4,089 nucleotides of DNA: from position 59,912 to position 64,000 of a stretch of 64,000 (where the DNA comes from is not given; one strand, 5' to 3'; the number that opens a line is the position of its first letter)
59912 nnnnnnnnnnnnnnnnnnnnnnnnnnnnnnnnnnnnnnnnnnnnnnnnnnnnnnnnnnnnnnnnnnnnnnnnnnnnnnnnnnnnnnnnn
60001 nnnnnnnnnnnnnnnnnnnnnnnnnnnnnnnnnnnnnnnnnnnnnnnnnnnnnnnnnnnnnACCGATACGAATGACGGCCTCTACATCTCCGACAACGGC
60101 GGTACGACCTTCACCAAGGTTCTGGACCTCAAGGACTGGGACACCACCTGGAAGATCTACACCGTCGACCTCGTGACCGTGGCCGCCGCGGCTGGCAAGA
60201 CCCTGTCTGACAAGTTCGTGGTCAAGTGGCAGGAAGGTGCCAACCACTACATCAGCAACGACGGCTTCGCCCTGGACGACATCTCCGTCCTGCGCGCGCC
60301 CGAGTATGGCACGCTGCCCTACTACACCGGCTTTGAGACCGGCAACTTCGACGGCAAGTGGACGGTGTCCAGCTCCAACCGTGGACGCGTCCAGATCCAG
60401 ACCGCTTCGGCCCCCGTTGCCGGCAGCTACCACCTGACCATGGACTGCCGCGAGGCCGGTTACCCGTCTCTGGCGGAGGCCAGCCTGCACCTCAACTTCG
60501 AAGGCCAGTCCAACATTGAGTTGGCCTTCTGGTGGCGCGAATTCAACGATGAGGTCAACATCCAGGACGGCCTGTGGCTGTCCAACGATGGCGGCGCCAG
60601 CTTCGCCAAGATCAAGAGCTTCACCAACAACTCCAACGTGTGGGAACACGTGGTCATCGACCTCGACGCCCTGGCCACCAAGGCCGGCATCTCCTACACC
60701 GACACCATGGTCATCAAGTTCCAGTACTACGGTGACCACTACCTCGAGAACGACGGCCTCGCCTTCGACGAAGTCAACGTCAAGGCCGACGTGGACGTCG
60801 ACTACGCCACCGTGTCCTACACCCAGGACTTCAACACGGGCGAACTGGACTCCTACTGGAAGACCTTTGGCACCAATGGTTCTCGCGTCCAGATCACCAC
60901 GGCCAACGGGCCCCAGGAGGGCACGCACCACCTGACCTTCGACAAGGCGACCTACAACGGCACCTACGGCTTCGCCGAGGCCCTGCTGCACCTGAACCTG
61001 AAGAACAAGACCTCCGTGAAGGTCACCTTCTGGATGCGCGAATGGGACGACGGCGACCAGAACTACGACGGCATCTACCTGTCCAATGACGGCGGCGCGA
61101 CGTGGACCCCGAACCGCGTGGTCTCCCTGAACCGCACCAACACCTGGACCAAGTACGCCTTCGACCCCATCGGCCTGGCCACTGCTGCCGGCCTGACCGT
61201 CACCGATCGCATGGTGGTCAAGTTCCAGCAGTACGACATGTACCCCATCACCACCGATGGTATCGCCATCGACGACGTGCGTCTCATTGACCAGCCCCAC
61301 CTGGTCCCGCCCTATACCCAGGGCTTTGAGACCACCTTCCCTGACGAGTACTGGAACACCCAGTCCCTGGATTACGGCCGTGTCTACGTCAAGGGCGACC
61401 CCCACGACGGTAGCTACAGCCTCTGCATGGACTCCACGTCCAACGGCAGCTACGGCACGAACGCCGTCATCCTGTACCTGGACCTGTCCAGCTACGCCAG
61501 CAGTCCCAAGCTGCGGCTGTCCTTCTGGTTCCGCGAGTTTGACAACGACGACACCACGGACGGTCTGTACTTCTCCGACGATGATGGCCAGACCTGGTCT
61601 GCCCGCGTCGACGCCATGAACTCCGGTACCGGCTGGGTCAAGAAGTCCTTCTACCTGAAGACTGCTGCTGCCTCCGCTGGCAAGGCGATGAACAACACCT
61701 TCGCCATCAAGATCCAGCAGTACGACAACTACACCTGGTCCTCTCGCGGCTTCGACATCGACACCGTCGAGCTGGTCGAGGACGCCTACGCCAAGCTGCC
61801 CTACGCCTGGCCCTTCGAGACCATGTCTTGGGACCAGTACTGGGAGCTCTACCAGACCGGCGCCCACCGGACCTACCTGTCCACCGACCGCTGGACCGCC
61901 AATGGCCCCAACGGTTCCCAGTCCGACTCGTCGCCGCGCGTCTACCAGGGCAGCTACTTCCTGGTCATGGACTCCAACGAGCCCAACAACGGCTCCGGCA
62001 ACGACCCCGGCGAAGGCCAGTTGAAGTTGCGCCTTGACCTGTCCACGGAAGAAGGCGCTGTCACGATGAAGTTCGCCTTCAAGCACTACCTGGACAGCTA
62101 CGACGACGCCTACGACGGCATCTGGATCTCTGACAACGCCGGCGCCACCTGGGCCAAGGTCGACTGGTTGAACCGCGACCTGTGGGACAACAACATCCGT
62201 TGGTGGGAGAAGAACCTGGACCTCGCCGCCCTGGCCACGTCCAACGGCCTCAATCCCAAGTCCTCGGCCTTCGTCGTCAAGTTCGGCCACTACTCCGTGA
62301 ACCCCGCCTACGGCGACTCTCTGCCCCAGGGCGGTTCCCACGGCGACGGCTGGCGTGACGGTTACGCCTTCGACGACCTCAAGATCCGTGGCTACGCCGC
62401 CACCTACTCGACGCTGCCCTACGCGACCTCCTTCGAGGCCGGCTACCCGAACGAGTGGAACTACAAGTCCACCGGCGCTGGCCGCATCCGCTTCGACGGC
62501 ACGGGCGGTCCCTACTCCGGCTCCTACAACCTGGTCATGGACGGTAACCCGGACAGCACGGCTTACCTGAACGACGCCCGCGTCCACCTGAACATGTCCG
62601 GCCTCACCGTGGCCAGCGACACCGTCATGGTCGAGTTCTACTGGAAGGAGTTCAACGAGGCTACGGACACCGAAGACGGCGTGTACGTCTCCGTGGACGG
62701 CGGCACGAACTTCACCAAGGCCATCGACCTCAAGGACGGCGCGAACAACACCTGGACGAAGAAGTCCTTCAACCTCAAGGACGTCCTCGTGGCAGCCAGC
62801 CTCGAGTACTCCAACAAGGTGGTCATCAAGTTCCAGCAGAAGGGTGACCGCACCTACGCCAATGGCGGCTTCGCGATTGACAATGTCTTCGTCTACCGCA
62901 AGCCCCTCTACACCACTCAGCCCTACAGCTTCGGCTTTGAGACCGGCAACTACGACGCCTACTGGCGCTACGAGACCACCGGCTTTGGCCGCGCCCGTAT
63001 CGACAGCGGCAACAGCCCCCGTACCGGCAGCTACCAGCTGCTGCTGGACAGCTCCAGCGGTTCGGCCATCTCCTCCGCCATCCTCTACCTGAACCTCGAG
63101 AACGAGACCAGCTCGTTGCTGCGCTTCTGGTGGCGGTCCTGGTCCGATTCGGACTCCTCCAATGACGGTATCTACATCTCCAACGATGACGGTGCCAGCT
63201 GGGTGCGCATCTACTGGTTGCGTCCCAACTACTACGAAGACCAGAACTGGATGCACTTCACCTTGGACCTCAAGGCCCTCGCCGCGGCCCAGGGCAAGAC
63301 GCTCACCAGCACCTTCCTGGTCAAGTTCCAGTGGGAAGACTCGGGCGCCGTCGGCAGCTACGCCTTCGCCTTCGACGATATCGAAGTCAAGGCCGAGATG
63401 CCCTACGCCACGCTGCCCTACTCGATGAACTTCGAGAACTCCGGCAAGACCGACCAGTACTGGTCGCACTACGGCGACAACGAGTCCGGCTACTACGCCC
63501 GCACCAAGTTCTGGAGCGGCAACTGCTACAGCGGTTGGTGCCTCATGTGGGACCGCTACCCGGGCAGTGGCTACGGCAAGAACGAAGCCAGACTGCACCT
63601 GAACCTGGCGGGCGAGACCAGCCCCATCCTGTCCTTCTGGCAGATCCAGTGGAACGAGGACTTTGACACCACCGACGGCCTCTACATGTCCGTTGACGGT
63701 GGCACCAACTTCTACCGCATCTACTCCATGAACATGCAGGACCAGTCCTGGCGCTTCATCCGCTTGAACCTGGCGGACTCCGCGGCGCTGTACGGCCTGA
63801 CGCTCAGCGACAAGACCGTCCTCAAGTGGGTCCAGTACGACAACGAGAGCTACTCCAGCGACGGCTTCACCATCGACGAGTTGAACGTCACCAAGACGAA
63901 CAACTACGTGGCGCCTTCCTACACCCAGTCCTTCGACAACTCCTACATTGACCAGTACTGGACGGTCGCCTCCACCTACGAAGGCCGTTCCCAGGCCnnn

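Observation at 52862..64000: At least 22 tandem ~165-aa Cys-poor modules of an unassigned family, each with an Asp-box-like motif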

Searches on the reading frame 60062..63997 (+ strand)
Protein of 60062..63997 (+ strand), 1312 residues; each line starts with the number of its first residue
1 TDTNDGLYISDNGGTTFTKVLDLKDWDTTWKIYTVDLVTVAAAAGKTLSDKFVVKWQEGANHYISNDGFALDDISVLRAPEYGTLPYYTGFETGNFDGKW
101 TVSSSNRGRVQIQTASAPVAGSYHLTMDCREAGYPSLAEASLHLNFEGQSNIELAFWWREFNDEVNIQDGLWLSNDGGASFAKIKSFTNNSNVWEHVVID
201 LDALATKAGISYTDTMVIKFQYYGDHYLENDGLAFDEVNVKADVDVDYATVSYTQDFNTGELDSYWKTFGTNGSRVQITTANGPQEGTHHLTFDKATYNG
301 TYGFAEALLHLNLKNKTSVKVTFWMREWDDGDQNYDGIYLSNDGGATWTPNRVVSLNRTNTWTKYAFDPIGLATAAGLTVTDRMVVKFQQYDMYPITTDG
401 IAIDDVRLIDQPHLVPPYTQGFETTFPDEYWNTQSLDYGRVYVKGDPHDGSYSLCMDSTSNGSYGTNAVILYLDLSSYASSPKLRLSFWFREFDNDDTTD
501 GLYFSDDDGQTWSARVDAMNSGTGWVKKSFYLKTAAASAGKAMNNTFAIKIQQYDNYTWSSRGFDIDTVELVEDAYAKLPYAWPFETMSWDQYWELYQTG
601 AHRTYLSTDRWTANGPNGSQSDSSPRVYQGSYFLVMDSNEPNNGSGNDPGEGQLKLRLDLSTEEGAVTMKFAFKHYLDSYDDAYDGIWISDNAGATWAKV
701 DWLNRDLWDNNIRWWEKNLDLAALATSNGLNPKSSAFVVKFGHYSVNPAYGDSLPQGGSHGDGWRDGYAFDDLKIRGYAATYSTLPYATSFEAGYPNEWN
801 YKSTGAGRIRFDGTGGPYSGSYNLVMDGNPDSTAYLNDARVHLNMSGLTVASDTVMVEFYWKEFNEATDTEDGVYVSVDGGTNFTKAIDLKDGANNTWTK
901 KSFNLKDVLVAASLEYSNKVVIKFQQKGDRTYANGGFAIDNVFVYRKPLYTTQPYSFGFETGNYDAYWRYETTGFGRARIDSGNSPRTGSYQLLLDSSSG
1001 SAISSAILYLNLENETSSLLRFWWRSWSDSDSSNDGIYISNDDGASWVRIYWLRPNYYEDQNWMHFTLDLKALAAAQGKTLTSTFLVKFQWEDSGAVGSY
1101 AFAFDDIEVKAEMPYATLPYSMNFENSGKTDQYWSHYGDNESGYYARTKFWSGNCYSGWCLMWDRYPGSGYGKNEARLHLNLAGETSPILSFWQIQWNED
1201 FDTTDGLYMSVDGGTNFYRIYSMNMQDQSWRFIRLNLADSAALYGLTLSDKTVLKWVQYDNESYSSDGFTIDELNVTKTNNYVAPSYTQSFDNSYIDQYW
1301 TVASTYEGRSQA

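Call 6: search_protein_families(library=pfam, proteins=[window:60062-63997:+], max_evalue=1)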
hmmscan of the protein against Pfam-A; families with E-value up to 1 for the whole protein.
window:60062-63997:+ (1312 aa): 3 families
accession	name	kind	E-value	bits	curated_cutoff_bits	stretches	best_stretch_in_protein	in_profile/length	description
PF02012.26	BNR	-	4e-11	41.6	27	1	503-513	1-11/12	BNR/Asp-box repeat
PF21471.3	Reelin_subrepeat-B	-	1.7e-06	28.3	27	1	1207-1276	62-126/127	Reelin subrepeat B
PF14292.12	SusE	-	0.0018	18.9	25.2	1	852-925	30-104/106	SusE outer membrane protein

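Call 7: search_protein_families(library=ncbifam, proteins=[window:60062-63997:+], max_evalue=1)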
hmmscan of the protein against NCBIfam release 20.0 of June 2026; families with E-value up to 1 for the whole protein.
window:60062-63997:+ (1312 aa): 1 family
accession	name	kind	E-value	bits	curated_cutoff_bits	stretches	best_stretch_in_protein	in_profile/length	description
NF045728.1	glycosyl_F510_1955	equivalog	5e-08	32.5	175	0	498-520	156-178/246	F510_1955 family glycosylhydrolase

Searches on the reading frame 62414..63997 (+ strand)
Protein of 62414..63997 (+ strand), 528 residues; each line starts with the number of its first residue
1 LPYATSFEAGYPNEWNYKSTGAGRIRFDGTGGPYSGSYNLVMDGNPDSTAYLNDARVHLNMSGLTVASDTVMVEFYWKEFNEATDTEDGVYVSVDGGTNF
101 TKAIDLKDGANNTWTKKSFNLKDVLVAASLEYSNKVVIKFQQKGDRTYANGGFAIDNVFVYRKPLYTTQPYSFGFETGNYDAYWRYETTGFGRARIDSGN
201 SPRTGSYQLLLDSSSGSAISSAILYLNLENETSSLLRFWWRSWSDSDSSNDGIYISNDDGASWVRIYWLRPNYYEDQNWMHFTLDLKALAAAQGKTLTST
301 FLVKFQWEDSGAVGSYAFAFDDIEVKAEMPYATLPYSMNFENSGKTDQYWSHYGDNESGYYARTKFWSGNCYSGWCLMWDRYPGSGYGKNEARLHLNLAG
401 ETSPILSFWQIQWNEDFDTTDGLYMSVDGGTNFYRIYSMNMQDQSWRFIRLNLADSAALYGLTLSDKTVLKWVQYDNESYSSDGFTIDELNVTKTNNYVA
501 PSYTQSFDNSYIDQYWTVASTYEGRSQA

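Call 30: find_related_loci(query=window:62414-63997:+, collection=genome_contigs, flank=10000)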
Query window:62414-63997:+ (528 aa) in genome_contigs; peptide patterns used: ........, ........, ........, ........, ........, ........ (x = any residue, [..] = any of these).
5 stretches matched a pattern, but none encodes a relative of the query by tblastn (E <= 1e-3).

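Call 31: find_related_loci(query=window:62414-63997:+, collection=metagenome_contigs, flank=10000)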
Query window:62414-63997:+ (528 aa) in metagenome_contigs; peptide patterns used: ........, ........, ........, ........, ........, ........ (x = any residue, [..] = any of these).
13 stretches matched a pattern, but none encodes a relative of the query by tblastn (E <= 1e-3).
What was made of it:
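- Tried and rejected: No relative turned up in genome_contigs (call 30) or metagenome_contigs (call 31).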

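Call 32: find_homologous_proteins(query=window:62414-63997:+)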
Query window:62414-63997:+ (528 aa): 17 proteins with E <= 0.001 among 8000 candidates.
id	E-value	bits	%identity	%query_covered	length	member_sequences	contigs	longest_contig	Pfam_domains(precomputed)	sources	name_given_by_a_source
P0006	1.4e-111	392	35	94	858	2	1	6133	-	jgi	jgi:hypothetical protein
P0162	9.7e-80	287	34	93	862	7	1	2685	PF14292.13,PF00082.28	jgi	jgi:subtilisin family serine protease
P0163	3.4e-55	206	38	62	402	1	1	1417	-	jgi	-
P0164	1.1e-53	201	27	97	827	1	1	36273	PF18962.8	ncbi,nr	ncbi:MAG: T9SS type A sorting domain-containing protein [Saprospiraceae bacterium]|nr:T9SS type A so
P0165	4.8e-48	183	33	62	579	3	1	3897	-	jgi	jgi:hypothetical protein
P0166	2.4e-45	174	28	98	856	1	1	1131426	PF18962.8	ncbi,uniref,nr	ncbi:hypothetical protein GGR28_000826 [Lewinella aquimaris]|uniref:Secretion system C-terminal sort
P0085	1.3e-41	161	26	98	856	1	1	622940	-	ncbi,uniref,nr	ncbi:hypothetical protein [Lewinella sp. JB7]|uniref:hypothetical protein n=1 Tax=Lewinella sp. JB7 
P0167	1.9e-32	131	44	32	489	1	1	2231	PF04151.22,PF13860.13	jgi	jgi:hypothetical protein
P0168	2.2e-31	128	44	30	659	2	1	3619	PF00082.28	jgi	jgi:hypothetical protein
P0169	5.8e-31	126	27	83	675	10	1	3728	PF13585.13,PF18962.8,PF13860.13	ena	-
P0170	1.2e-28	119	38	33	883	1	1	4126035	PF22073.3,PF15780.12,PF07610.18,PF24770.2,PF25248.1,PF04371.21,PF22544.3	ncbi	ncbi:MAG: agmatine deiminase family protein, partial [bacterium]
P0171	3.2e-26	111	26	98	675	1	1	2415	PF18962.8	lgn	-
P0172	2.3e-24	104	40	30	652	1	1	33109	PF18962.8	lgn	-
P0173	2.8e-22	98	27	94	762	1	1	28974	-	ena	-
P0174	3.0e-18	84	37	32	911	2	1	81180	PF19190.7,PF13582.13,PF13688.13,PF13583.12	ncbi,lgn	-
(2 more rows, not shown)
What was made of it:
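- Tried and rejected: The protein database gave hits of at most 44% identity (call 32).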
